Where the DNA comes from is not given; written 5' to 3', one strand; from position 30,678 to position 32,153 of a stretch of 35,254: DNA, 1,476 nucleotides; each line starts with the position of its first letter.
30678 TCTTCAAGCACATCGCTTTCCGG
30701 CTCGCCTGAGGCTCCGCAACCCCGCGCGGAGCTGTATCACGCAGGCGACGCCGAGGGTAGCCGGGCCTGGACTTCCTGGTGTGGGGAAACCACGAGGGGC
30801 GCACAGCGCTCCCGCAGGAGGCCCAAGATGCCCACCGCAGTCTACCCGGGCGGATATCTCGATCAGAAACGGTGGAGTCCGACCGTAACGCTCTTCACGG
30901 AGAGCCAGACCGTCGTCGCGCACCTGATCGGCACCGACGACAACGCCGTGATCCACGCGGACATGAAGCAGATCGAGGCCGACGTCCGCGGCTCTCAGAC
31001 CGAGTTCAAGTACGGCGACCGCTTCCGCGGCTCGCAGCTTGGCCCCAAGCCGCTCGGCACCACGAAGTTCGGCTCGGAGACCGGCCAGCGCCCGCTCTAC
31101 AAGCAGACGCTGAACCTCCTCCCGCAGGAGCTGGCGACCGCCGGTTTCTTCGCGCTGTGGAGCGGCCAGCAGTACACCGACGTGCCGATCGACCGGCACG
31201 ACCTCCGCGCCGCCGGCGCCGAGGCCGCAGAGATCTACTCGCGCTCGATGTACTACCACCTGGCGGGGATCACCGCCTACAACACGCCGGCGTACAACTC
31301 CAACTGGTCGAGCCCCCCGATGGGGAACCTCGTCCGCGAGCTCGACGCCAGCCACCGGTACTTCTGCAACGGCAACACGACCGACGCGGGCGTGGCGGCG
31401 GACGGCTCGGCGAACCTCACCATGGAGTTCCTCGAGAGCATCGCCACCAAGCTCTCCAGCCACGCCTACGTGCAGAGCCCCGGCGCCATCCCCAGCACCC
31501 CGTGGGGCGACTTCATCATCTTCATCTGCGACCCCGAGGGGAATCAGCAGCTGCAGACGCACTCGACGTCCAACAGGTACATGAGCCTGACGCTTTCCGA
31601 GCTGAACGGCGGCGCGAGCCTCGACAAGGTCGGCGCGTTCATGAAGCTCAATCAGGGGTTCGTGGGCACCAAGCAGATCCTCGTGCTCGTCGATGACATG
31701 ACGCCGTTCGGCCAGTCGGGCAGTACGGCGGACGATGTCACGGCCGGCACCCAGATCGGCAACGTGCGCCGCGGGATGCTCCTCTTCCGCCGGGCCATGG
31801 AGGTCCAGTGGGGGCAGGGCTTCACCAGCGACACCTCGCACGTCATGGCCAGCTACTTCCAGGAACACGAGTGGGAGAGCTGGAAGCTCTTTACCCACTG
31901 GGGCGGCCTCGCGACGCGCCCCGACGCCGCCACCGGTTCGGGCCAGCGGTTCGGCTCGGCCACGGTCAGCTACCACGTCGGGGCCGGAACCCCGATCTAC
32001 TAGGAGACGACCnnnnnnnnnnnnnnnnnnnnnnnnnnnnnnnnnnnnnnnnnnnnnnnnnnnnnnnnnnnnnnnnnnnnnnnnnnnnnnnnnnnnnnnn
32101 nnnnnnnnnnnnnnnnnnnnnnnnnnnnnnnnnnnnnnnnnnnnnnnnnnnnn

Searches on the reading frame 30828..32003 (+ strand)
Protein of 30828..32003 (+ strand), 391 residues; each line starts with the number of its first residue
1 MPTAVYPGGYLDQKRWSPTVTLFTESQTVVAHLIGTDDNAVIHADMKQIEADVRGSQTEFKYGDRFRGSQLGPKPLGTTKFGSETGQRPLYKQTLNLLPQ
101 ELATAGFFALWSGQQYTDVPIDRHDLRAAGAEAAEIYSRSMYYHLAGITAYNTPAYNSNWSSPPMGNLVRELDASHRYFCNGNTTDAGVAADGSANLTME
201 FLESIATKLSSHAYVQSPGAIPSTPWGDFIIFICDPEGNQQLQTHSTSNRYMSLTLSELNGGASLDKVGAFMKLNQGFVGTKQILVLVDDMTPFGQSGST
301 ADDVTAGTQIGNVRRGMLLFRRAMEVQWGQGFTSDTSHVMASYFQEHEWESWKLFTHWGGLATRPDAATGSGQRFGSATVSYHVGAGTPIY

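Call 8: search_protein_families(library=pfam, proteins=[window:30828-32003:+], max_evalue=0.01)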
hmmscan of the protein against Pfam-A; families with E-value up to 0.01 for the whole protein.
window:30828-32003:+ (391 aa): 0 families

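Call 9: search_protein_families(library=phrogs, proteins=[window:30828-32003:+], max_evalue=0.001)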
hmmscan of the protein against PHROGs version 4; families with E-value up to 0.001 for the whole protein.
window:30828-32003:+ (391 aa): 0 families

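Call 10: find_related_loci(query=window:30828-32003:+, collection=viral_contigs, flank=4000)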
Query window:30828-32003:+ (391 aa) in viral_contigs; peptide patterns used: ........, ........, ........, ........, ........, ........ (x = any residue, [..] = any of these).
4 stretches matched a pattern, but none encodes a relative of the query by tblastn (E <= 1e-3).

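Call 12: find_homologous_proteins(query=window:30828-32003:+)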
Query window:30828-32003:+ (391 aa): 34 proteins with E <= 0.001 among 8000 candidates.
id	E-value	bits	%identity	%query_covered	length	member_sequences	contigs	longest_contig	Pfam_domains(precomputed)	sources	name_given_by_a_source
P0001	3.0e-253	858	95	100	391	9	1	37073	-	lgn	-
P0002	1.1e-233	793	86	100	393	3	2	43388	-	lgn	-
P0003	5.4e-211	719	81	100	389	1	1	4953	-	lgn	-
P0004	3.4e-147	509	59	99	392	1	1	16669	-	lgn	-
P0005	4.5e-141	488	58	99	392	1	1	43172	-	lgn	-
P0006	1.0e-138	481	56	98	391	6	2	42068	-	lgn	-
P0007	1.1e-137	477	56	98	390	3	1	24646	-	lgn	-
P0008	5.2e-135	469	57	99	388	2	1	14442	-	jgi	jgi:hypothetical protein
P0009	8.9e-134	464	56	99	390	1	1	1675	-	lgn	-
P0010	6.6e-130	452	55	99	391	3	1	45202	-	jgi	jgi:hypothetical protein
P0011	2.8e-129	450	55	99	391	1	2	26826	-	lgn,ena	-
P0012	1.4e-128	447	55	99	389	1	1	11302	-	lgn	-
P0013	4.8e-128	446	55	99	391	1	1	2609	-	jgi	jgi:hypothetical protein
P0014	1.2e-125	438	55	98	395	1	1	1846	-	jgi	jgi:hypothetical protein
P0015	2.4e-125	437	54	99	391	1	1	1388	-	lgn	-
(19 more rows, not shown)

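Call 13: find_encoding_contigs(protein=P0001, flank=3500, max_places=3)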
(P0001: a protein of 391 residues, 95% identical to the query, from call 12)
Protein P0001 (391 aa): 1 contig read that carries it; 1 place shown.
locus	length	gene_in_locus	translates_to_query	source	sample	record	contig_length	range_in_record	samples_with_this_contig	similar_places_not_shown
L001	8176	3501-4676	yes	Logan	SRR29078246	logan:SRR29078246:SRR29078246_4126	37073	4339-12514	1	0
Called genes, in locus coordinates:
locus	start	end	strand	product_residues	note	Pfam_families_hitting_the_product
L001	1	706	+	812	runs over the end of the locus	PF16510:P22_portal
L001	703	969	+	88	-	-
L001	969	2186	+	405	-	-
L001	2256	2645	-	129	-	-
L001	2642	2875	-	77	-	-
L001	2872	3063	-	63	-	-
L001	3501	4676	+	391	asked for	-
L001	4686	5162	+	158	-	-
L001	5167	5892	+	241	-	-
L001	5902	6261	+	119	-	-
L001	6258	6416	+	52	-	-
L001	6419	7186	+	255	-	-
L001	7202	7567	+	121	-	-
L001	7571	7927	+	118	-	-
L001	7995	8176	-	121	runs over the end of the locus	-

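Call 14: find_encoding_contigs(protein=P0002, flank=3500, max_places=3)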
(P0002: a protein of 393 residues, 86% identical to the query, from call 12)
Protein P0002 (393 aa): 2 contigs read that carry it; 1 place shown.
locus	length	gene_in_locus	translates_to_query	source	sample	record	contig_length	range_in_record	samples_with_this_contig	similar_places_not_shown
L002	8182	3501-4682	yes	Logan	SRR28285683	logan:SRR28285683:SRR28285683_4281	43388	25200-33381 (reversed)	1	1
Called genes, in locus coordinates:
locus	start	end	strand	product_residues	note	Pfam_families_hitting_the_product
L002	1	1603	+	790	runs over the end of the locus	PF16510:P22_portal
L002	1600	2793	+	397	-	-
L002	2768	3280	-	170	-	-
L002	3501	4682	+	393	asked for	-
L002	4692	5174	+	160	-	-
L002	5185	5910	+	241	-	-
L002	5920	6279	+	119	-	-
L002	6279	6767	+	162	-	-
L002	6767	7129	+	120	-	-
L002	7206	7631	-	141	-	-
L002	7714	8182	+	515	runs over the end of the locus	-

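Call 15: find_encoding_contigs(protein=P0003, flank=3500, max_places=3)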
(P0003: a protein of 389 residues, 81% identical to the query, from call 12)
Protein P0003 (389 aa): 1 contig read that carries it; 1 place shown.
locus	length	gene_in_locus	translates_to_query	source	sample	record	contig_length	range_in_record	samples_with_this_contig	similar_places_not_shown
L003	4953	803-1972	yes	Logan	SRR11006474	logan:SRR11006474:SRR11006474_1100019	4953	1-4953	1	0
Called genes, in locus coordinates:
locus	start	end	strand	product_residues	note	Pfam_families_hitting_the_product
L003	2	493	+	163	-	?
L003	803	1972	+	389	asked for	-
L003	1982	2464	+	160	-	-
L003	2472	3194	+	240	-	-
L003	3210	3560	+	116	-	-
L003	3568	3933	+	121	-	-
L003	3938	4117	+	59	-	-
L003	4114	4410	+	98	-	-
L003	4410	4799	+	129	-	-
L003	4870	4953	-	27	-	?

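Call 20: find_encoding_contigs(protein=P0004, flank=3500, max_places=2)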
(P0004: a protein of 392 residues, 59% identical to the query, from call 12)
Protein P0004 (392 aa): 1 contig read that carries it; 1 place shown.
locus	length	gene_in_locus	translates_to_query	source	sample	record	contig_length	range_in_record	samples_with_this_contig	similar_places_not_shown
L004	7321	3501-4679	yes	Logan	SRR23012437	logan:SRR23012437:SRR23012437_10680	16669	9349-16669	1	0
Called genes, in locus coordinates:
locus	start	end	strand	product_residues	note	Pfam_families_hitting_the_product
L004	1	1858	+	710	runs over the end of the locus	PF16510:P22_portal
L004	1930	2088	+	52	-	-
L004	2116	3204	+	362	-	-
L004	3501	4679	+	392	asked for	-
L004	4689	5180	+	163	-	-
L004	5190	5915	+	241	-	-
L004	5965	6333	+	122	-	-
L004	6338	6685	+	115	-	-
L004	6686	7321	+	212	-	?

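Call 21: find_encoding_contigs(protein=P0005, flank=3500, max_places=2)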
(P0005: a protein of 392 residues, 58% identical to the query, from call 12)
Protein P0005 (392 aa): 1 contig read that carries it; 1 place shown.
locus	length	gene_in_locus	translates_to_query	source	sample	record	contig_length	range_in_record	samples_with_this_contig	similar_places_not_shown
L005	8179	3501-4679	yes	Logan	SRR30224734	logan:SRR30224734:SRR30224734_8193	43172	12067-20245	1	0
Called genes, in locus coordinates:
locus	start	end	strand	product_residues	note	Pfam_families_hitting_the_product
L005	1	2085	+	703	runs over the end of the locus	PF16510:P22_portal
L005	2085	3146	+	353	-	-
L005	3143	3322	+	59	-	-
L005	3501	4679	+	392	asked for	-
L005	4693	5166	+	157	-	-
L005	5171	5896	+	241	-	-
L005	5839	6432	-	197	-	-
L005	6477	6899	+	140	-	PF00989:PAS, PF08448:PAS_4 (weak), PF13426:PAS_9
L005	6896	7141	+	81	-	-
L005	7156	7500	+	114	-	-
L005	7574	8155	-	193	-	-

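Call 22: find_encoding_contigs(protein=P0006, flank=3500, max_places=2)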
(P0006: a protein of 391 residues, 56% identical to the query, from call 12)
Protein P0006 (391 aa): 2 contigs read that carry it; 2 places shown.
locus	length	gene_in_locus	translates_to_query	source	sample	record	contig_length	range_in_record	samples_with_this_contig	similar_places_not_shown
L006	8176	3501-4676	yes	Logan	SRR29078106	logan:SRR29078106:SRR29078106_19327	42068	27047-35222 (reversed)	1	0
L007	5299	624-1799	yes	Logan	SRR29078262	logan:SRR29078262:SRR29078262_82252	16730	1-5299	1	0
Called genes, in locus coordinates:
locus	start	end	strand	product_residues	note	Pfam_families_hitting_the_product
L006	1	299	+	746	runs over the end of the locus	PF16510:P22_portal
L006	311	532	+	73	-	-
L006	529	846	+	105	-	-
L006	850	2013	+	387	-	-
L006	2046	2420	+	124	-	-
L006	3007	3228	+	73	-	-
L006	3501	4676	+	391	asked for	-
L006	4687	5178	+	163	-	-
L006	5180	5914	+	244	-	-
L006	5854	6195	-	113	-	-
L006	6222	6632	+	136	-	-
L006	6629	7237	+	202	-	-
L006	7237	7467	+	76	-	-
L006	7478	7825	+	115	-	-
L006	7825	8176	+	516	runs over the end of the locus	-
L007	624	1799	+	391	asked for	-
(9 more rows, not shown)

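Call 36: find_related_loci(query=A4, collection=viral_contigs, flank=3500)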
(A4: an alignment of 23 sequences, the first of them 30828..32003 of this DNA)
Query A4 (391 aa) in viral_contigs; peptide patterns used: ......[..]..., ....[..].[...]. (x = any residue, [..] = any of these).
93 stretches matched a pattern; 5 encode a relative of the query (tblastn E <= 1e-3); 5 distinct loci.
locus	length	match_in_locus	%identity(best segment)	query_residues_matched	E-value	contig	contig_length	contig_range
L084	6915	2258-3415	55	5-389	9e-139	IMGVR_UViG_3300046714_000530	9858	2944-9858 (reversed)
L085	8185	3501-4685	53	1-390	2e-133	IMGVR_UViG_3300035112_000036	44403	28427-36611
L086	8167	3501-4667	50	1-391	1e-124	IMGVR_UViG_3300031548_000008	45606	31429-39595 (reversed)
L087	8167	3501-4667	52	2-389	1e-121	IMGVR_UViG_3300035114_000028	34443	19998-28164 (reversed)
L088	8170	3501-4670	50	3-391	5e-118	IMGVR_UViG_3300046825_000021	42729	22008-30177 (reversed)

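Call 58: find_homologous_proteins(query=L006:3007-3225:+)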
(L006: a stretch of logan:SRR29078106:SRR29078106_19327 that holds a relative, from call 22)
Query L006:3007-3225:+ (73 aa): 9 proteins with E <= 0.001 among 16 candidates.
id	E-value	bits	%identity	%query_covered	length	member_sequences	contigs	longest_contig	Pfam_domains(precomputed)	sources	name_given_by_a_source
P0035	2.4e-36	140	100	100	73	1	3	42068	-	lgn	-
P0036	6.5e-30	120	88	100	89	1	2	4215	-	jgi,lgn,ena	-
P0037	7.4e-13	66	60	93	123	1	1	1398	-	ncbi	-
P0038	7.5e-13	66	63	96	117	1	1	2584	-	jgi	jgi:peptidoglycan hydrolase CwlO-like protein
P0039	3.6e-8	51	50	93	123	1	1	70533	-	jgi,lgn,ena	-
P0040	4.8e-8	51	53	97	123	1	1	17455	-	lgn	-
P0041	8.7e-8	50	53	99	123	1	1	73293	-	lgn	-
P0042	3.2e-7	48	47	99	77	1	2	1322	-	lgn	-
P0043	1.0e-5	44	47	96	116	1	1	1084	-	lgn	-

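Call 59: find_encoding_contigs(protein=P0039, flank=4000, max_places=2)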
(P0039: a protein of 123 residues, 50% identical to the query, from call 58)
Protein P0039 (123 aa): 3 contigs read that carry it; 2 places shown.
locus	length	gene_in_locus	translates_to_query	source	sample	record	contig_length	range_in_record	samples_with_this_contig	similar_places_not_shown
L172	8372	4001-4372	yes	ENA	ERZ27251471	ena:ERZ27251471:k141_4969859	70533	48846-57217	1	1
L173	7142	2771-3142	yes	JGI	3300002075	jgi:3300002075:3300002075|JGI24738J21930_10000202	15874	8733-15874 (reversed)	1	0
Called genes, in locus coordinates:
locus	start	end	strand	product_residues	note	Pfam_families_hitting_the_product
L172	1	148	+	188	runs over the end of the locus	-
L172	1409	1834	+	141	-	-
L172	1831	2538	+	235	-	-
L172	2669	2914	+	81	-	-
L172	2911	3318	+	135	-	-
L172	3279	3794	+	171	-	PF01661:Macro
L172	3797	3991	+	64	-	-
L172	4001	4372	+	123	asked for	-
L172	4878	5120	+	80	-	-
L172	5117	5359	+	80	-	-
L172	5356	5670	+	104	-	-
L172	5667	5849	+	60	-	-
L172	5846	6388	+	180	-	-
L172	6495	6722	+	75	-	-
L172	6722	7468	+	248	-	-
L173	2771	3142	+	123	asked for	-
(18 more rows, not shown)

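Call 60: find_encoding_contigs(protein=P0040, flank=4000, max_places=2)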
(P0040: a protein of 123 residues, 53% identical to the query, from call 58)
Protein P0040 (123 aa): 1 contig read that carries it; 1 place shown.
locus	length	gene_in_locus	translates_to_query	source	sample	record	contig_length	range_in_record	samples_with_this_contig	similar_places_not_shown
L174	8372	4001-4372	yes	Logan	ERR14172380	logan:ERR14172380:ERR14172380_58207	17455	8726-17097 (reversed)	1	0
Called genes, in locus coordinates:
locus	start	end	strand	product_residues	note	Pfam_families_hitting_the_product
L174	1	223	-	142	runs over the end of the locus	-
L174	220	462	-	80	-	PF13560:HTH_31 (weak)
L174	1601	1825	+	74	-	-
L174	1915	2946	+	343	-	-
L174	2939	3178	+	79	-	-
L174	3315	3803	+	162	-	PF01661:Macro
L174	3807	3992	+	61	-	PF28077:THIVI_2564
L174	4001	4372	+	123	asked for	-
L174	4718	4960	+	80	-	-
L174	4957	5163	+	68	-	-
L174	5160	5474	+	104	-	-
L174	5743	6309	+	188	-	-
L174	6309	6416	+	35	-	-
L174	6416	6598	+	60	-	-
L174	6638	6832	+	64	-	-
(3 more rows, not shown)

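Call 61: find_encoding_contigs(protein=P0041, flank=4000, max_places=2)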
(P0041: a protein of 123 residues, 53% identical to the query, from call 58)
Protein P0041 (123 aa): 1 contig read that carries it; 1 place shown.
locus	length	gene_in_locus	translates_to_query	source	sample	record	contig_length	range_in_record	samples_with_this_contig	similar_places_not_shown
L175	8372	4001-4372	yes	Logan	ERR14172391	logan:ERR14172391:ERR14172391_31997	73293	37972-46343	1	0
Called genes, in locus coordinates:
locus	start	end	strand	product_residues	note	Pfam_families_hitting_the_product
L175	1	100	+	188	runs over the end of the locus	-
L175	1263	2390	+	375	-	-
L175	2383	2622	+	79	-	-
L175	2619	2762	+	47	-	-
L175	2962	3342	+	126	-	-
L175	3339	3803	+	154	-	PF01661:Macro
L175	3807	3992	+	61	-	PF28077:THIVI_2564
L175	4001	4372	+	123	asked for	-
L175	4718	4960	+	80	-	-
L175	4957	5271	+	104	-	-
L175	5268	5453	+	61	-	-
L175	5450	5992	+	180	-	-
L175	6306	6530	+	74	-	-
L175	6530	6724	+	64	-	-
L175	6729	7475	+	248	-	-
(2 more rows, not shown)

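Call 86: search_protein_families(library=pfam, proteins=[L001:2256-2645:-, L001:2642-2875:-, L001:2872-3063:-, L002:2768-3280:-, L006:2046-2420:+, L006:2959-3228:+], max_evalue=0.1)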
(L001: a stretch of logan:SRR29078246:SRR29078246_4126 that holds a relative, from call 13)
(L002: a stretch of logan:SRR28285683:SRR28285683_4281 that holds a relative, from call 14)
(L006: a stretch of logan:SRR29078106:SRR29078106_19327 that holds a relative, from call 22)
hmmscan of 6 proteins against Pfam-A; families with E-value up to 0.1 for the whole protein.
L001:2256-2645:- (129 aa): 0 families

L001:2642-2875:- (77 aa): 0 families

L001:2872-3063:- (63 aa): 0 families

L002:2768-3280:- (170 aa): 1 family
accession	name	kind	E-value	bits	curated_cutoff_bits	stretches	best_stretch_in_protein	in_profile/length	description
PF16925.10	TetR_C_13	-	0.024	15.5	27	1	38-86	18-66/109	Tetracyclin repressor-like, C-terminal domain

L006:2046-2420:+ (124 aa): 0 families

L006:2959-3228:+ (89 aa): 2 families
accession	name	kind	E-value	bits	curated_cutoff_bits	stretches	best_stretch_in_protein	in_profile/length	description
PF25587.1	Rv2743c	-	0.026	14.6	27.7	1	7-79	118-189/237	Rv2743c family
PF07464.16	ApoLp-III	-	0.091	13.3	36.3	0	12-74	35-96/146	Apolipophorin-III precursor (apoLp-III)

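Call 87: search_protein_families(library=phrogs, proteins=[L001:2256-2645:-, L001:2642-2875:-, L001:2872-3063:-, L002:2768-3280:-, L006:2046-2420:+, L006:2959-3228:+], max_evalue=0.01)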
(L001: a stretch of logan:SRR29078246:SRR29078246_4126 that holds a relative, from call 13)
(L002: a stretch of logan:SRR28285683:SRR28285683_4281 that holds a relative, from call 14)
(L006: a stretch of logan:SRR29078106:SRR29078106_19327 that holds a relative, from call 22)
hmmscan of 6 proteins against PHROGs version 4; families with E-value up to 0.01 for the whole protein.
L001:2256-2645:- (129 aa): 0 families

L001:2642-2875:- (77 aa): 0 families

L001:2872-3063:- (63 aa): 0 families

L002:2768-3280:- (170 aa): 0 families

L006:2046-2420:+ (124 aa): 0 families

L006:2959-3228:+ (89 aa): 0 families

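Call 98: find_encoding_contigs(protein=P0038, flank=3000, max_places=2)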
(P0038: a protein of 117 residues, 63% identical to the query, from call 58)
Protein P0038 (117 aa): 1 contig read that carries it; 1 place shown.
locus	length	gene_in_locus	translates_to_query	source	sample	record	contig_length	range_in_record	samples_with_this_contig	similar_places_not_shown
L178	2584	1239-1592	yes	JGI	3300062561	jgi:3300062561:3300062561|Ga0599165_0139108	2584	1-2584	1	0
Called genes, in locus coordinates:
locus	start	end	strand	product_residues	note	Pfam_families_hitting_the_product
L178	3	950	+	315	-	?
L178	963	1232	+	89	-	-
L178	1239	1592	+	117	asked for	-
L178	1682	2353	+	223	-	-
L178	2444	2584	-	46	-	?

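Call 99: find_encoding_contigs(protein=P0037, flank=3000, max_places=2)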
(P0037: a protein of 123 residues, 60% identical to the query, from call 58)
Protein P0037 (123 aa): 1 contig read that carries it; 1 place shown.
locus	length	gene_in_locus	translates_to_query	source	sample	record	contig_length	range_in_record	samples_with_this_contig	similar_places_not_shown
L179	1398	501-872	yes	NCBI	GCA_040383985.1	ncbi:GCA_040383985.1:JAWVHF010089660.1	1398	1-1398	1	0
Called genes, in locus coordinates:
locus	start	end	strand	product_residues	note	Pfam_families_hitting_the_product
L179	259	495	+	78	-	-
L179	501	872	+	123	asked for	-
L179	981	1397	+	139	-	?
